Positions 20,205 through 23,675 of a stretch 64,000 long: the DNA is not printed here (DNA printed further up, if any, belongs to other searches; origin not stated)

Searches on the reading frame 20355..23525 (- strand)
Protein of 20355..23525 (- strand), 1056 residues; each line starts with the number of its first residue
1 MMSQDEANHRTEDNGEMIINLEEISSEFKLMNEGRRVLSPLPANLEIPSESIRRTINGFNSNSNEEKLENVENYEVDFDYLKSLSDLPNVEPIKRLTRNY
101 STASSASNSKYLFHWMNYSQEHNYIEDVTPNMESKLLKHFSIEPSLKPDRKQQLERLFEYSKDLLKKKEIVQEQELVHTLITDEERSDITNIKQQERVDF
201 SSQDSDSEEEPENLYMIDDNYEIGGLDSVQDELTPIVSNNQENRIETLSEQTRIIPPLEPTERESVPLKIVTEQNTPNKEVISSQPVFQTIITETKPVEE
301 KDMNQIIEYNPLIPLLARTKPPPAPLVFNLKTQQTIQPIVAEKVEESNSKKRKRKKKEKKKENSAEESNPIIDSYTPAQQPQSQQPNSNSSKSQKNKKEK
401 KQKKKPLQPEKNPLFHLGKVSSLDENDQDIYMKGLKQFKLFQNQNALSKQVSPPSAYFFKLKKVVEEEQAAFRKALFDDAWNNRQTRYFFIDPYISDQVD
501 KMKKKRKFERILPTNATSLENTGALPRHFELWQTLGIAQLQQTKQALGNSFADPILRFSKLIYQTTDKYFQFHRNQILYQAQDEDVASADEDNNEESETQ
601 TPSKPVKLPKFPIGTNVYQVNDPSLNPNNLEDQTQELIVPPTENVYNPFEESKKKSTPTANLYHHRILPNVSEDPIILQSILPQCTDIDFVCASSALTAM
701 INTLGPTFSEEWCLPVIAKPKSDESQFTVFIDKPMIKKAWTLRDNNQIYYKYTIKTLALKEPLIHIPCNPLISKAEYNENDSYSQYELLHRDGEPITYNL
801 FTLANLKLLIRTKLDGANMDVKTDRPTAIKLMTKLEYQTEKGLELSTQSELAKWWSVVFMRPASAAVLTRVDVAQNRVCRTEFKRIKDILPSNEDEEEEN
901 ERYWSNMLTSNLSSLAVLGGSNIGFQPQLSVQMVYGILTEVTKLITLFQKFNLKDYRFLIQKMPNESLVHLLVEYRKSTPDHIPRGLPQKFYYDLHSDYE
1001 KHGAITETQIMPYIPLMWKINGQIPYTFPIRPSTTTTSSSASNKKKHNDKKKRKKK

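Call 22: search_protein_families(library=pfam, proteins=[window:20355-23525:-], max_evalue=0.001)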
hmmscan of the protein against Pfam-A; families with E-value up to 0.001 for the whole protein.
window:20355-23525:- (1056 aa): 1 family
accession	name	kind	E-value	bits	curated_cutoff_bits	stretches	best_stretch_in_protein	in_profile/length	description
PF10505.14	NARG2_C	-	3.1e-13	50.2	30.8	1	796-887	11-105/211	NMDA receptor-regulated gene protein 2 C-terminus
